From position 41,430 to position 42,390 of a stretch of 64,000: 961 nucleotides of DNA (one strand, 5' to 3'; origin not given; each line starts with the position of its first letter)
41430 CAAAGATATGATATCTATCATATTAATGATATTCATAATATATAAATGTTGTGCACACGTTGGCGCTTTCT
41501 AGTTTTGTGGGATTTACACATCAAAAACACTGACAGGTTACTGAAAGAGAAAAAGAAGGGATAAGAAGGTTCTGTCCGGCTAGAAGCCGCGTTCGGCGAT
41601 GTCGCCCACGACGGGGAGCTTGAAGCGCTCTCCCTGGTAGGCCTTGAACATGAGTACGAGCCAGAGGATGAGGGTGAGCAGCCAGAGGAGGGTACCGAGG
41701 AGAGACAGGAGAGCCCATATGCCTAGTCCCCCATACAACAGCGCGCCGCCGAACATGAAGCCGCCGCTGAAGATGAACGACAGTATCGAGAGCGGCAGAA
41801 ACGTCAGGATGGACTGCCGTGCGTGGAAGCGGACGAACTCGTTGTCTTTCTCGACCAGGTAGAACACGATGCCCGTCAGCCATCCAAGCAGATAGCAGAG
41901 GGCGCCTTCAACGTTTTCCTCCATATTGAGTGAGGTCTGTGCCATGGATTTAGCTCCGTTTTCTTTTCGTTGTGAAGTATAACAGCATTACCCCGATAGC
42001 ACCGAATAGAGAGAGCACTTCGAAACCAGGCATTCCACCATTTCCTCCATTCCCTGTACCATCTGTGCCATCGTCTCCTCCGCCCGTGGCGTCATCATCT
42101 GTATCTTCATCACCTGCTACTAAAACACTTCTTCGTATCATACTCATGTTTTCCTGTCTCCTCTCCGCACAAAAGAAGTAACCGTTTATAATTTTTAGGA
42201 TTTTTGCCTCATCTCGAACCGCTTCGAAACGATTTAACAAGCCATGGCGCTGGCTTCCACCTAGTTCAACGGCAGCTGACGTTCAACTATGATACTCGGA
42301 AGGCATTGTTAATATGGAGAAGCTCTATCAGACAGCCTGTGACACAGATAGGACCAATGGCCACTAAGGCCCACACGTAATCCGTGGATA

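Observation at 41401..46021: Lower-GC island encoding archaeosortase-substrate (PGF-CTERM) proteins, a BNR-propeller surface protein, DUF4870 and a transglutaminase-like enzyme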

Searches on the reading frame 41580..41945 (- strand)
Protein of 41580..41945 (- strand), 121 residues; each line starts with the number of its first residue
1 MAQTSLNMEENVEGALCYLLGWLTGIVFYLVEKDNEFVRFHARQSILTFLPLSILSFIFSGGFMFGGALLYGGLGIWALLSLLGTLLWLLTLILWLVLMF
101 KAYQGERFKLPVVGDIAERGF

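Call 3: search_protein_families(library=pfam, proteins=[window:41580-41945:-], max_evalue=0.01)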
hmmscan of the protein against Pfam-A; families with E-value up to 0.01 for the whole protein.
window:41580-41945:- (121 aa): 2 families
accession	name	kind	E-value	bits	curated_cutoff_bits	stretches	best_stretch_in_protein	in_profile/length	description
PF09685.15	DUF4870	-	3.1e-09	37.2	25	1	16-113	17-103/107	Domain of unknown function (DUF4870)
PF24358.1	ABCC10_N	-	0.0017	18.3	26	1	38-102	63-123/200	ABCC10 N-terminal domain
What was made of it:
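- Checked: DUF4870, 41580-41945 (Pfam PF09685, 37.2 bits against a cutoff of 25, call 3).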

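Call 4: search_protein_families(library=ncbifam, proteins=[window:41580-41945:-], max_evalue=0.01)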
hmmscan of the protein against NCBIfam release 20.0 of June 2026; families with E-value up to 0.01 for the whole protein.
window:41580-41945:- (121 aa): 0 families

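Call 58: search_protein_families(library=padloc, proteins=[window:41580-41945:-], max_evalue=0.01)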
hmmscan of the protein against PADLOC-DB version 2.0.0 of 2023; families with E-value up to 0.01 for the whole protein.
window:41580-41945:- (121 aa): 0 families

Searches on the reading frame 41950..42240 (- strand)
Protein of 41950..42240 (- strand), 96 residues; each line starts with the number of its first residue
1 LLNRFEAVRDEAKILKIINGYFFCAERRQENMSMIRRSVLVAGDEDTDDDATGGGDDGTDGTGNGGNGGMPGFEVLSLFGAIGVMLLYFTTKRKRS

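Call 3: search_protein_families(library=pfam, proteins=[window:41950-42240:-], max_evalue=0.01)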
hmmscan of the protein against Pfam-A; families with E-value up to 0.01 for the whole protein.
window:41950-42240:- (96 aa): 0 families

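Call 4: search_protein_families(library=ncbifam, proteins=[window:41950-42240:-], max_evalue=0.01)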
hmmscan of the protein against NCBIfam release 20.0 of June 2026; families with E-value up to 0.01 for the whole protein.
window:41950-42240:- (96 aa): 2 families
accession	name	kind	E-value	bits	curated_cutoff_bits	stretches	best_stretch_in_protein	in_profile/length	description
NF033507.3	Loki-CTERM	subfamily_domain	0.00021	21.4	19.9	1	71-95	2-26/27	Loki-CTERM sorting domain-containing protein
NF045529.2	Heimdall-CTERM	domain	0.0036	17.6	24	1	71-95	3-25/26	Heimdall-CTERM domain-containing surface protein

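Call 58: search_protein_families(library=padloc, proteins=[window:41950-42240:-], max_evalue=0.01)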
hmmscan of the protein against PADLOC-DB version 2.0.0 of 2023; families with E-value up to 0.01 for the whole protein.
window:41950-42240:- (96 aa): 0 families

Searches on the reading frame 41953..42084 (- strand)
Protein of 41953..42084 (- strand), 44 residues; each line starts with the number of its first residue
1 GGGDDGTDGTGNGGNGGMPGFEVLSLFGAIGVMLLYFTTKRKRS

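Call 10: search_protein_families(library=ncbifam, proteins=[window:41953-42084:-], max_evalue=10)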
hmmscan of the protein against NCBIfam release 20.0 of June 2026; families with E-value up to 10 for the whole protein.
seq(44 aa): 2 families
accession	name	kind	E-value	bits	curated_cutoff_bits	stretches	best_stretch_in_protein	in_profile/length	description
NF033507.3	Loki-CTERM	subfamily_domain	4.6e-05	23.5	19.9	1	19-43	2-26/27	Loki-CTERM sorting domain-containing protein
NF045529.2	Heimdall-CTERM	domain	0.0008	19.7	24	1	19-43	3-25/26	Heimdall-CTERM domain-containing surface protein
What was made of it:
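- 41950..42240 (-): Small ORF (96 codons from TTG; 65 aa from the ATG at 42147). It consists only of an acidic/Gly linker and a PGFE + hydrophobic + KRKRS tail, with no signal peptide. It is probably the 3' remnant of a second PGF-tail gene that arrived with the propeller gene. Tail passes Loki-CTERM, 23.5 against 19.9 (call 10).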
